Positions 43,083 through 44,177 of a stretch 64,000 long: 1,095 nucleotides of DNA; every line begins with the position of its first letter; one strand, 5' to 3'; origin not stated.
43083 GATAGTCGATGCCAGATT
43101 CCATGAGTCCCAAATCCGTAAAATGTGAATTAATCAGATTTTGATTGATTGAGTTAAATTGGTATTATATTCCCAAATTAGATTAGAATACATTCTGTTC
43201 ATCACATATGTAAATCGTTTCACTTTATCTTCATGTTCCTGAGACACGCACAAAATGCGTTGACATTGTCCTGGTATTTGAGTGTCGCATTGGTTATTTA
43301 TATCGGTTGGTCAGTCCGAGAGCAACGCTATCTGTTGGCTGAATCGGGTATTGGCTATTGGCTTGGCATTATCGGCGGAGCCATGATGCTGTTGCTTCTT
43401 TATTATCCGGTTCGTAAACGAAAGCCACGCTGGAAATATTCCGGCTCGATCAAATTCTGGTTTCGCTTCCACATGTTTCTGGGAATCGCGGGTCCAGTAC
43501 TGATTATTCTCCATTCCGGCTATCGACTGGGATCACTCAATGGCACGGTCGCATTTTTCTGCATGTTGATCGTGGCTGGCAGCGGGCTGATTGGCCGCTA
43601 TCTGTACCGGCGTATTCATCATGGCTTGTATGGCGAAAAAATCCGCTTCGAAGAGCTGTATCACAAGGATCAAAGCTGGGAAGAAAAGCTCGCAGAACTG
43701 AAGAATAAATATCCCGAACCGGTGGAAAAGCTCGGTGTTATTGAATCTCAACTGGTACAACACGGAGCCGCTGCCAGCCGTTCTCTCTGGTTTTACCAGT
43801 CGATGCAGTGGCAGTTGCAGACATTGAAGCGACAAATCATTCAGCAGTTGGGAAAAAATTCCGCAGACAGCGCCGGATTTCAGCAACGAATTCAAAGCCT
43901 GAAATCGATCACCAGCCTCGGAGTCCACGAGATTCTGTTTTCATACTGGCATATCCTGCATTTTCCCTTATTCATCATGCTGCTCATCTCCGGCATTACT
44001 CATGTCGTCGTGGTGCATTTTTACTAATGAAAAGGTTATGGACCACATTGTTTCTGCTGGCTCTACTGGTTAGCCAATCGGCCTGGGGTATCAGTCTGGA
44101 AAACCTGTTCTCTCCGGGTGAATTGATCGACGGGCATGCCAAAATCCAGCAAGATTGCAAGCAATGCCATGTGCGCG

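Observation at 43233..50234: Four-gene operon reading like an undescribed trans-envelope electron conduit: His-rich membrane protein, 21-heme and 28-heme repeat-built cytochromes c, SPOR/TPR/beta-barrel outer-membrane protein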

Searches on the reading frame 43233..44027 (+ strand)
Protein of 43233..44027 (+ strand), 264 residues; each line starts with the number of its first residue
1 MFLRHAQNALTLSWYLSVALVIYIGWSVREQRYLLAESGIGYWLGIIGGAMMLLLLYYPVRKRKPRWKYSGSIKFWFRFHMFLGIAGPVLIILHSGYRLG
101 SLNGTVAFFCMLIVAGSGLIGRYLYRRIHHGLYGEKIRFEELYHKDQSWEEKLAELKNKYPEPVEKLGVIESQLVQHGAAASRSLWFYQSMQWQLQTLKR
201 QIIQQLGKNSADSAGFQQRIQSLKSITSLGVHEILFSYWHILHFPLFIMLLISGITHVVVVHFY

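Call 3: search_protein_families(library=pfam, proteins=[window:43233-44027:+], max_evalue=0.01)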
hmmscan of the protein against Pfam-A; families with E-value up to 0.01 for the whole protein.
window:43233-44027:+ (264 aa): 1 family
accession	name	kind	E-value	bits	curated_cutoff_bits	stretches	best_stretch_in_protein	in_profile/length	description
PF01027.25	Bax1-I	-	0.0092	16.2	34.1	1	2-116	3-114/207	Inhibitor of apoptosis-promoting Bax1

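Call 4: search_protein_families(library=ncbifam, proteins=[window:43233-44027:+], max_evalue=0.01)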
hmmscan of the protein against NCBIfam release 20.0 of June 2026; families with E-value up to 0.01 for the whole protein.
window:43233-44027:+ (264 aa): 0 families

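Call 20: list_cluster_members(proteins=[window:43233-44024:+, window:44027-45589:+, window:45876-48032:+, window:48105-50231:+])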
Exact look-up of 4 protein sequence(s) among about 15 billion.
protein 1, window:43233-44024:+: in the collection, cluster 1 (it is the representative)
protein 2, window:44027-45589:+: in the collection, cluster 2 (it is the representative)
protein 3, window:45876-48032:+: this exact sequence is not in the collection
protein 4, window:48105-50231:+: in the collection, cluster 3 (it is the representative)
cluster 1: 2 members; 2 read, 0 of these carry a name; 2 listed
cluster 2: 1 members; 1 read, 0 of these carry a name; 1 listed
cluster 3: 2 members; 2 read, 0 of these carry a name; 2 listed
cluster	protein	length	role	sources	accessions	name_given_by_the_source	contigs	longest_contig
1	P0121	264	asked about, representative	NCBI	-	-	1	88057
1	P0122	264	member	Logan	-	-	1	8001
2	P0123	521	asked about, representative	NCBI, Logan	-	-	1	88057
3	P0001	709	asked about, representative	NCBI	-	-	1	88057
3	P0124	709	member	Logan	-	-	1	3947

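Call 28: find_homologous_proteins(query=window:43233-44024:+)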
Query window:43233-44024:+ (264 aa): 1351 proteins with E <= 0.001 among 2224 candidates; the best 120 are listed.
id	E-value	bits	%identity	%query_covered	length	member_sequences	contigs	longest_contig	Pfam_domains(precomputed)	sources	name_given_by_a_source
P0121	7.6e-172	588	100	100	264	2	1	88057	-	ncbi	-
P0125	8.3e-136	470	78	100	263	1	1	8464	-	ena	-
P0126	5.3e-135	467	77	100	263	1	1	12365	-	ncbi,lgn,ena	-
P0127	1.6e-122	426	72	100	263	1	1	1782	-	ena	-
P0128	1.2e-119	417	71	100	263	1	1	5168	-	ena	-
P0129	2.1e-115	403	66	100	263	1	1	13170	-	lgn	-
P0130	7.0e-114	398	68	100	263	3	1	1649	-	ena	-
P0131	7.8e-114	398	68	100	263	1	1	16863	-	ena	-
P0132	1.0e-112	394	66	100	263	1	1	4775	-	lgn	-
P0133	1.4e-112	394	64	100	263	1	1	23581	-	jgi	jgi:hypothetical protein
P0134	2.8e-112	393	68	100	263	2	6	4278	-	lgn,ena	-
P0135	2.7e-111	390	64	100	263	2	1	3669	-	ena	-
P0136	4.7e-111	389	67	99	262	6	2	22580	-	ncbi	-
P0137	9.4e-110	385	66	100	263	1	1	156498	-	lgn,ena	-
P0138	3.9e-109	383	64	100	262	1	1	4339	-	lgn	-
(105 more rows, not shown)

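Call 32: search_solved_structures(query=A2, max_evalue=10)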
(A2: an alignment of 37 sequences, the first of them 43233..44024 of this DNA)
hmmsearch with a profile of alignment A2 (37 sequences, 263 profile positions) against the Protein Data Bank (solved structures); distinct sequences matched with E-value up to 10: 18.
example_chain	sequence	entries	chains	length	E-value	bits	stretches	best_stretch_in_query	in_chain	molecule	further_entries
6z1p_AB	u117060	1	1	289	0.63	12.7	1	133-232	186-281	Ribosomal protein L28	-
6h3c_A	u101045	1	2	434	0.69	12.5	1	161-220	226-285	BRISC complex subunit Abraxas 2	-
28jw_m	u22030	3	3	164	1.2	11.7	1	167-226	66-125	uS13c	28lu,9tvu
5cj1_A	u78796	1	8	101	1.3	11.7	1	133-191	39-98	Gp7-MYH7-(1526-1571) chimera protein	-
6r8f_B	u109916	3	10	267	1.7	11.3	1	161-219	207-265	BRISC complex subunit Abraxas 2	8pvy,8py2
1m1j_C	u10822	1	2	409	2.3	10.8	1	144-210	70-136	Fibrinogen gamma chain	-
1ei3_C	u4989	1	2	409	2.3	10.8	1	144-210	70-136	FIBRINOGEN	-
9r1j_A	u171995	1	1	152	4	10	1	121-228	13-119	sc-apCC-4-NR-1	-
5dfz_A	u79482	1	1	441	4.3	9.9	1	136-211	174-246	Vacuolar protein sorting-associated protein 38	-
6xu6_Ci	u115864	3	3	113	4.9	9.7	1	130-224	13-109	60S ribosomal protein L36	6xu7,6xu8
6ip1_B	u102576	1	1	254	5.7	9.5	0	145-212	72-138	Syntaxin-1A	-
1br0_A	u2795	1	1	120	5.7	9.5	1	145-211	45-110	PROTEIN (SYNTAXIN 1-A)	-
4v6w_Ci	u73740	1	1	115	5.8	9.5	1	130-224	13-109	60S ribosomal protein L36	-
4jeu_B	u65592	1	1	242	5.8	9.5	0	145-212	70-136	Syntaxin-1A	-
6pfp_A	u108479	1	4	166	6.3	9.4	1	133-227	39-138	Myosin-7 fused to GP7 and EB1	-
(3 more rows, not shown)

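Call 43: predict_structure(alignment_id=A2)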
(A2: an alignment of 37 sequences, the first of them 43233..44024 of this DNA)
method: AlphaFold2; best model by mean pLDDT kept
length: 264 residues; sequences in the alignment: 37
mean_pLDDT: 84.4   pTM: 0.75
mean pLDDT of the five models: 84.4, 82.3, 80.2, 79.5, 76.7
residues with pLDDT >= 90: 80; 70-90: 162; 50-70: 22; < 50: 0
segments of 3 or more residues with pLDDT < 50: none
pLDDT, mean of each block of 10 residues (from residue 1): 81 84 76 62 82 87 83 84 84 71 78 85 90 84 83 90 94 74 84 97 93 93 94 93 88 84 71
secondary structure, 60 per line:
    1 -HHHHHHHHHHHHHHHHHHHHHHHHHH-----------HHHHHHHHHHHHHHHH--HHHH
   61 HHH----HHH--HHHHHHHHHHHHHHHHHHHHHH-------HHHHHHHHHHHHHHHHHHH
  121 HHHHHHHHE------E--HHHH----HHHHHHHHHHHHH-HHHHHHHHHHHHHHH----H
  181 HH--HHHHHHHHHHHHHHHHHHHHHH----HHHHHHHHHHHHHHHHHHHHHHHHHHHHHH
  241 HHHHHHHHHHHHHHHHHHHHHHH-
elements in order: H2-27 H39-54 H57-63 H73-94 H102-128 H139-142 H147-159 H161-175 H185-206 H211-263

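Call 73: search_protein_families(library=pfam, proteins=[window:43233-44024:+], max_evalue=1)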
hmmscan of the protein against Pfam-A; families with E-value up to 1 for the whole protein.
window:43233-44024:+ (264 aa): 2 families
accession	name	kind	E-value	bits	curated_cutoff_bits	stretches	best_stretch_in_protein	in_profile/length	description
PF01027.25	Bax1-I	-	0.0092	16.2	34.1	1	2-116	3-114/207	Inhibitor of apoptosis-promoting Bax1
PF24622.1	TMP_4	-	0.48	11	27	0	181-225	4-48/77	Tape measure protein domain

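Call 103: fold_search(model_id=the predicted structure, library=pdb)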
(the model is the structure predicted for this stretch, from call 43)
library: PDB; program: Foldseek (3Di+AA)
matches with E <= 10: 179; with E <= 0.001: 0
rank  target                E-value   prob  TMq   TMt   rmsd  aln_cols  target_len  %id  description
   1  2yfb_A                4.6e-01  0.72  0.34  0.37  10.4       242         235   11  X-ray structure of McpS ligand binding domain in complex with succinate (released 2012-04-18)
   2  3q0k_A                6.1e-01  0.13  0.16  0.15  26.0       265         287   12  Crystal structure of Human PACSIN 2 F-BAR (released 2012-02-15)
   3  4o6y_B                6.4e-01  0.23  0.22  0.26  24.5       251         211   14  Crystal Structure of Cytochrome b561 (released 2014-02-05)
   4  4o7g_A                7.7e-01  0.21  0.22  0.25  24.7       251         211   14  Crystal Structure of Ascorbate-bound Cytochrome b561, crystal soaked in 1 M L-ascorbate for 40 minutes (released 2014-02-05)
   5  8vow_B                1.0e+00  0.11  0.20  0.10  23.1       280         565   10  Cryo-EM structure of the ABC transporter PCAT1 cysteine-free core bound with MgATP and Vi (released 2024-10-30)
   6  8voz_A                1.1e+00  0.08  0.17  0.10  23.4       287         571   13  Cryo-EM structure of the ABC transporter PCAT1 cysteine-free core bound with MgADP and substrate (released 2024-10-30)
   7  9cbc_B                1.3e+00  0.06  0.16  0.05  41.2       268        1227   13  Yersinia entomophaga holotoxin complex in pore conformation (released 2025-12-31)
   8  2yfb_B                1.5e+00  0.41  0.34  0.37  10.4       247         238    8  X-ray structure of McpS ligand binding domain in complex with succinate (released 2012-04-18)
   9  4ry2_A                1.5e+00  0.06  0.13  0.06  22.3       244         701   14  Crystal structure of the peptidase-containing ABC transporter PCAT1 (released 2015-07-22)
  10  3q0k_C                1.7e+00  0.08  0.15  0.14  25.4       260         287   12  Crystal structure of Human PACSIN 2 F-BAR (released 2012-02-15)
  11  7xec_A                1.9e+00  0.08  0.21  0.11  27.0       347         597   11  Cryo-EM structure of human ABCD1 E630Q in the presence of ATP in inward-facing state 2 (released 2023-03-29)
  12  7tyf_R                2.0e+00  0.10  0.20  0.16  20.1       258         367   14  Human Amylin1 Receptor in complex with Gs and rat amylin peptide (released 2022-03-23)
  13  8vp1_B                2.0e+00  0.06  0.16  0.10  22.7       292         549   13  Cryo-EM structure of the ABC transporter PCAT1 cysteine-free core bound with ATP (released 2024-10-30)
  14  6bl6_A                2.0e+00  0.04  0.13  0.08  23.4       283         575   11  Crystallization of lipid A transporter MsbA from Salmonella typhimurium (released 2019-01-09)
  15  6o30_A                2.2e+00  0.04  0.13  0.09  24.4       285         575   12  Lipid A transporter MsbA from Salmonella typhimurium (released 2019-06-12)
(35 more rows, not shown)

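Call 110: search_protein_representatives(alignment_id=A2)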
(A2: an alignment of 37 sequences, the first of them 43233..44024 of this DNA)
Query: 37 sequences, 263 profile positions. Proteins with E-value up to 0.001 (for the whole library): 3350; up to 1e-10: 1753; up to 1e-30: 633. The best 150 are listed.
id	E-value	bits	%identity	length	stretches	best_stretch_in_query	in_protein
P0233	1.6e-118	411.3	-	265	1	3-263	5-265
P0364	7.9e-92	323.8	-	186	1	3-187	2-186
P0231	2.5e-87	309.1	-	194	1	70-263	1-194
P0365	2.5e-77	276.2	-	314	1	6-263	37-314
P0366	2.0e-76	273.3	-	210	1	2-178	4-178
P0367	1.6e-75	270.4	-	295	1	12-263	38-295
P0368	4.8e-75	268.8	-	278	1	5-263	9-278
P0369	4.9e-72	258.9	-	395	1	8-263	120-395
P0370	8.3e-72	258.2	-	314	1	9-263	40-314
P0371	1.1e-71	257.8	-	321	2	9-149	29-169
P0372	1.2e-70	254.3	-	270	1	8-263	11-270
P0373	2.7e-70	253.2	-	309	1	15-263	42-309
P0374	5.9e-70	252.1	-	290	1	11-263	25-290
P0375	7.3e-70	251.8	-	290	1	6-263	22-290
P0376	8.9e-70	251.5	-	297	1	13-263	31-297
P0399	1.9e-66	240.6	-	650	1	8-263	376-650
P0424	6.5e-64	232.3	-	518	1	14-263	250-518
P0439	1.0e-62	228.3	-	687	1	7-263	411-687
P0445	2.6e-62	227.0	-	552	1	9-263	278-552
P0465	4.6e-61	223.0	-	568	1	9-263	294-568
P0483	1.3e-59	218.2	-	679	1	17-263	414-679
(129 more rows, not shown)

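Call 111: search_protein_families(library=pfam, proteins=[P0399, P0439, P0483, P0445, P0465, P0424], max_evalue=0.00001)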
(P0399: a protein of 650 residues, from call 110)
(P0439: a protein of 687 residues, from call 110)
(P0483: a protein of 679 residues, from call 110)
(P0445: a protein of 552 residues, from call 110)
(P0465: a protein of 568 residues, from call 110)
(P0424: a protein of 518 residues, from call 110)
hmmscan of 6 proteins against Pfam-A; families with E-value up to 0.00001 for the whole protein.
P0399 (650 aa): 1 family
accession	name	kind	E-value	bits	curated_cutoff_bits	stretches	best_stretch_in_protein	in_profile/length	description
PF05036.18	SPOR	-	1.1e-07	32.5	21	0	59-97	34-72/76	SPOR domain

P0439 (687 aa): 11 families
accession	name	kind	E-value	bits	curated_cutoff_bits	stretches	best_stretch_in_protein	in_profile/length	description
PF00515.34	TPR_1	-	7.4e-25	86.2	27.8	2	100-133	1-34/34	Tetratricopeptide repeat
PF07719.23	TPR_2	-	2.3e-23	80.7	27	1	100-133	1-34/34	Tetratricopeptide repeat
PF13414.12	TPR_11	-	3.1e-23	81.6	26.8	2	73-114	1-42/42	TPR repeat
PF13181.12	TPR_8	-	1.5e-16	59.5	25.7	1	100-133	1-34/34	Tetratricopeptide repeat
PF13431.12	TPR_17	-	1.3e-14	53.5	24.4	0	55-87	2-34/34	Tetratricopeptide repeat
PF13432.12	TPR_16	-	4.7e-14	53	32.7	1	70-133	1-64/65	Tetratricopeptide repeat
PF13428.12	TPR_14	-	2.7e-08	34.1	23.5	0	103-140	4-41/44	Tetratricopeptide repeat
PF13424.12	TPR_12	-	4.6e-08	33.6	30.1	1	70-130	7-75/77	Tetratricopeptide repeat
PF13371.12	TPR_9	-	1.9e-07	31.4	35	1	75-134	4-63/73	Tetratricopeptide repeat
PF14559.12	TPR_19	-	8.3e-07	29.7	25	0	80-141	5-65/68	Tetratricopeptide repeat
PF13174.12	TPR_6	-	2e-06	28.5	26.3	0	106-132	6-32/33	Tetratricopeptide repeat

P0483 (679 aa): 0 families

P0445 (552 aa): 0 families

P0465 (568 aa): 0 families

P0424 (518 aa): 0 families
